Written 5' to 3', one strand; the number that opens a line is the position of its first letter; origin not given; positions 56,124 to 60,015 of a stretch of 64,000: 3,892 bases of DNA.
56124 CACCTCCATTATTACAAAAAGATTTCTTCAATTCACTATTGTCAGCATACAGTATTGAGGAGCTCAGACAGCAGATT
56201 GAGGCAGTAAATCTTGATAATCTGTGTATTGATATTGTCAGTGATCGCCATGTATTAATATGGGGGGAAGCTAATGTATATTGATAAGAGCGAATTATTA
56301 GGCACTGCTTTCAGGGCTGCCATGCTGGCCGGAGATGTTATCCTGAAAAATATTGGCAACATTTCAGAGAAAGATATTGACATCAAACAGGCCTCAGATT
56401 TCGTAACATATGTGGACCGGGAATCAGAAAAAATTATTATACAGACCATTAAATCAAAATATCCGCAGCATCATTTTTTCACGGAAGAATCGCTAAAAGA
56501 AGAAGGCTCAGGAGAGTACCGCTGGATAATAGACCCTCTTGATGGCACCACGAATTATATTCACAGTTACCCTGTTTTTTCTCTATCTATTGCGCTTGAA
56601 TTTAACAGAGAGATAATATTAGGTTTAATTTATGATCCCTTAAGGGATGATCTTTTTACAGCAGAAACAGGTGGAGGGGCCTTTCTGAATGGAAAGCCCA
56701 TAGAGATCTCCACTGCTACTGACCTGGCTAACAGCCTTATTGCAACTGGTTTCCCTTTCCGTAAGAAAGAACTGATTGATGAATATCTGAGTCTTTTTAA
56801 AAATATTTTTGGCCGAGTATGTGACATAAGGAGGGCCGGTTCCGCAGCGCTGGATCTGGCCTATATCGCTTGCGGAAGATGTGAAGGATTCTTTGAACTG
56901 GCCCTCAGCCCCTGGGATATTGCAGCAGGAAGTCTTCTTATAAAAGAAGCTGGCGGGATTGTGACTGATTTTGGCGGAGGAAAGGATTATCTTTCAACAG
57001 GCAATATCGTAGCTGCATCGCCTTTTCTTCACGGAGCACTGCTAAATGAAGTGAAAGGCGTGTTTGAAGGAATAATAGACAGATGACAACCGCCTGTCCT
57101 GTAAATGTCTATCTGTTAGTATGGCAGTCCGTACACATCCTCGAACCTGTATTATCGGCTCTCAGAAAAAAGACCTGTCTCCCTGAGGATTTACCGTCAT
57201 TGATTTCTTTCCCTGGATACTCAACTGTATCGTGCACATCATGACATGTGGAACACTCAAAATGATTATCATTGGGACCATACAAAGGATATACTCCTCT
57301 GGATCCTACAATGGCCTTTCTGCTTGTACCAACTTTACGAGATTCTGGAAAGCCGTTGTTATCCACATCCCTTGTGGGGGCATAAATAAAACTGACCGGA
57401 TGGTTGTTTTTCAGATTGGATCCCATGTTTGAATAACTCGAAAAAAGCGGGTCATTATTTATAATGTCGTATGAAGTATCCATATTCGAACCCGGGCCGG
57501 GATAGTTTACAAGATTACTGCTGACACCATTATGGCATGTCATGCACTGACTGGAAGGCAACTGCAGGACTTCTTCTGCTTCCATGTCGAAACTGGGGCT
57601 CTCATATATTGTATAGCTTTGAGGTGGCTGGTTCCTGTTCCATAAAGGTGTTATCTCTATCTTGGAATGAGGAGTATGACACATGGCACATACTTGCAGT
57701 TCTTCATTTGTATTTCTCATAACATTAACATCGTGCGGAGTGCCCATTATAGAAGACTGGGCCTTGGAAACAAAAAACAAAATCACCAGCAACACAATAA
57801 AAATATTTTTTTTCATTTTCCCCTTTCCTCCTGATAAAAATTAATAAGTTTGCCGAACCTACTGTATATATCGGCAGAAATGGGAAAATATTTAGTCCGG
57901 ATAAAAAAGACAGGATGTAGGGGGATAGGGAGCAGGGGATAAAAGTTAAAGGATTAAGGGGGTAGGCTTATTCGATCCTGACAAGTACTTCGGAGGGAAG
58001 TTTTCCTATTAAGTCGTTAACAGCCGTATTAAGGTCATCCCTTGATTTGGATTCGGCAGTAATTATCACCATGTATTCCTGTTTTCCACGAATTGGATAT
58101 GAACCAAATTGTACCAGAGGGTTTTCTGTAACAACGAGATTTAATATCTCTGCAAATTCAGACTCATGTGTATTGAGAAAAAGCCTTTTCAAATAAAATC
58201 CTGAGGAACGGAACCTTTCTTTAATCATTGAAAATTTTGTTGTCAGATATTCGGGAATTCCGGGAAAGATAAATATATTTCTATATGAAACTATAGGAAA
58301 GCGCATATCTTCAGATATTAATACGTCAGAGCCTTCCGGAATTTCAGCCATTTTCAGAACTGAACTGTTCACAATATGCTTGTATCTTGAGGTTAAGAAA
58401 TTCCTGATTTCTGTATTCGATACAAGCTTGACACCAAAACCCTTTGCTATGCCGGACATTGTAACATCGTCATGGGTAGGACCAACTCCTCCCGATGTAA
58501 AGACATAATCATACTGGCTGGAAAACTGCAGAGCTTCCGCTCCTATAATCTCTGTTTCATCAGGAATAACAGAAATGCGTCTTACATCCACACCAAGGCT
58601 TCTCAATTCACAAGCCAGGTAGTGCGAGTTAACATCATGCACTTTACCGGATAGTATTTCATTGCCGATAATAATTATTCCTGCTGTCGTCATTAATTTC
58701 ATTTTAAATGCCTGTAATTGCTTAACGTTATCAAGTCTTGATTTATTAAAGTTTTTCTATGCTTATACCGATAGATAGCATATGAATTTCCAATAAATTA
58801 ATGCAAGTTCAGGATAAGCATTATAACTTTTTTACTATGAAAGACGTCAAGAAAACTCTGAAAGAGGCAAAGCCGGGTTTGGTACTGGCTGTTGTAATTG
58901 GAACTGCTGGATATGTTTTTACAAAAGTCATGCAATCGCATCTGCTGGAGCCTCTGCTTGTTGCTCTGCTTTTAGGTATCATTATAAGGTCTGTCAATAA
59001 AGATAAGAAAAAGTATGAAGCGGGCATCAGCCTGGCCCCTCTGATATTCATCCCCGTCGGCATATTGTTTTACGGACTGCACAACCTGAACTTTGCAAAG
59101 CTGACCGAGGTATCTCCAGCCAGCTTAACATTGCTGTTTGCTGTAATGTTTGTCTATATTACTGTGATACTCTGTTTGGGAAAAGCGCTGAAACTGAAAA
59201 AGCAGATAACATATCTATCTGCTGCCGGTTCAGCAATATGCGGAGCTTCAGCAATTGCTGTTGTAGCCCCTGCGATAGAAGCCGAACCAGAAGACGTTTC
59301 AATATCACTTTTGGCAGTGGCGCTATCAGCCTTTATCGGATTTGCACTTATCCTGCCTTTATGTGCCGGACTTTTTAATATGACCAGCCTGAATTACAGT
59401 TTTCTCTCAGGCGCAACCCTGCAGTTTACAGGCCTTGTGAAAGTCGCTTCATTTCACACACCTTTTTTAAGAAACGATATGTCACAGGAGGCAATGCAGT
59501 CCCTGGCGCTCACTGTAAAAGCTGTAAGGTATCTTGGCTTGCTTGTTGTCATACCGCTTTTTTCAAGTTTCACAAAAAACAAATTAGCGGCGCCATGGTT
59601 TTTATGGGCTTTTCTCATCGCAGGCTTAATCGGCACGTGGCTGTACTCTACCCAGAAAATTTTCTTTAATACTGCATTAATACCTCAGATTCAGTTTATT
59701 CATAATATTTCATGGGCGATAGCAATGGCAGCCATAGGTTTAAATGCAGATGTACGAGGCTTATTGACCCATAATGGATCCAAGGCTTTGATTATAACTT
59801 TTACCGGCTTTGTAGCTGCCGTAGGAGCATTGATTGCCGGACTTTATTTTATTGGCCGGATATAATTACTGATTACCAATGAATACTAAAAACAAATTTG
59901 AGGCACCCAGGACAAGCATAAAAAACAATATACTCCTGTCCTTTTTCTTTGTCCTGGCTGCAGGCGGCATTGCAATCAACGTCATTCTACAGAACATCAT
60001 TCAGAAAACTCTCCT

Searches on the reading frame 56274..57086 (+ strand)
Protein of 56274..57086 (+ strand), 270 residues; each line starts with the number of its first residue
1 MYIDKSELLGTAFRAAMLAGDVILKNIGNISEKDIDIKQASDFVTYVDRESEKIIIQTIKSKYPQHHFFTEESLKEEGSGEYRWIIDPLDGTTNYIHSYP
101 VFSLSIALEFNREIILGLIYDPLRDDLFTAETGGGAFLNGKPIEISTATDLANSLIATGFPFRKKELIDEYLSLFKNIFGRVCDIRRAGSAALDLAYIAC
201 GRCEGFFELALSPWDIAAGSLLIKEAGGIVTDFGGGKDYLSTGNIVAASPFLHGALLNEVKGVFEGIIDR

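Call 76: search_protein_families(library=pfam, proteins=[window:56274-57086:+], max_evalue=0.0001)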
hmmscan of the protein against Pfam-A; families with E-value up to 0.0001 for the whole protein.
window:56274-57086:+ (270 aa): 1 family
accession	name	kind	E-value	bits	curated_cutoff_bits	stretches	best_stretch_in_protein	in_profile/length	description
PF00459.30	Inositol_P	-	1.3e-68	231.9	27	1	4-260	1-266/271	Inositol monophosphatase family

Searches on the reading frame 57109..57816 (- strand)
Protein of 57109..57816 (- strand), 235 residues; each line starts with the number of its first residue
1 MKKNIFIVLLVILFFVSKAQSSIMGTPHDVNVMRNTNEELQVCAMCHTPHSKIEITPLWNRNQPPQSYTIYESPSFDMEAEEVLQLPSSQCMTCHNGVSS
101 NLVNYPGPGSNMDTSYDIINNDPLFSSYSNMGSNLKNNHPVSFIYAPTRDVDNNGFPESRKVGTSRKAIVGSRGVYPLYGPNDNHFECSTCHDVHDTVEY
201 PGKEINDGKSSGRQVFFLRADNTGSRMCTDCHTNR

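Call 76: search_protein_families(library=pfam, proteins=[window:57109-57816:-], max_evalue=0.0001)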
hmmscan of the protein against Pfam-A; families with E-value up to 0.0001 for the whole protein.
window:57109-57816:- (235 aa): 3 families
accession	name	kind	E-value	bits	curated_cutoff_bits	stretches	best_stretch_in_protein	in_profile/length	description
PF22113.1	Mtrc-MtrF_II-IV_dom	-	1.6e-06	28.2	30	0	34-104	22-97/176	Outer membrane cytochrome MtrC/MtrF-like, domains II/IV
PF09699.15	Paired_CXXCH_1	-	1.2e-05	25.3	20.6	0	43-52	9-18/41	Doubled CXXCH motif (Paired_CXXCH_1)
PF14522.11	Cytochrome_C7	-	2.2e-05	24.6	24.8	0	184-234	12-50/67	Cytochrome c7 and related cytochrome c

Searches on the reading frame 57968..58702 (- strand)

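Call 76: search_protein_families(library=pfam, proteins=[window:57968-58702:-], max_evalue=0.0001)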
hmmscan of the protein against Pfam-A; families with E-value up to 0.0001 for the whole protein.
window:57968-58702:- (244 aa): 2 families
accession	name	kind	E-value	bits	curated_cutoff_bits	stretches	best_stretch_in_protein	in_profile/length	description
PF00994.29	MoCF_biosynth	-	1.1e-25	90.5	26.6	1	8-160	1-137/144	Probable molybdopterin binding domain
PF24102.1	FLAD1_M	-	1.4e-17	63.7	27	1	169-242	2-76/78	FAD synthase, middle domain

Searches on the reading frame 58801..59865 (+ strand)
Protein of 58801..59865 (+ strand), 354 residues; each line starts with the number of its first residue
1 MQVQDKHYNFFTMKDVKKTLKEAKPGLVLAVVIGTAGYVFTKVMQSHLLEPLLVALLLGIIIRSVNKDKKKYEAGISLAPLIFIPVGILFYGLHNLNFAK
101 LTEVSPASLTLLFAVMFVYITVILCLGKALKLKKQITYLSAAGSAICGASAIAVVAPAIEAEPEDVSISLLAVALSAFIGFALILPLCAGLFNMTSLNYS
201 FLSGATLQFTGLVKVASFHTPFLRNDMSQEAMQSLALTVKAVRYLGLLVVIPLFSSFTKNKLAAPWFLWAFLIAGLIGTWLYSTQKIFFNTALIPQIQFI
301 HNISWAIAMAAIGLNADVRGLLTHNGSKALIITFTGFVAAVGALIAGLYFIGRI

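Call 76: search_protein_families(library=pfam, proteins=[window:58801-59865:+], max_evalue=0.0001)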
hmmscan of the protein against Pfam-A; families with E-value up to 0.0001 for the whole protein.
window:58801-59865:+ (354 aa): 1 family
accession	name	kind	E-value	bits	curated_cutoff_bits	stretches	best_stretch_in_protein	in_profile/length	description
PF03601.19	Cons_hypoth698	-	1.4e-41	142.9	24.5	1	25-332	1-303/304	Conserved hypothetical protein 698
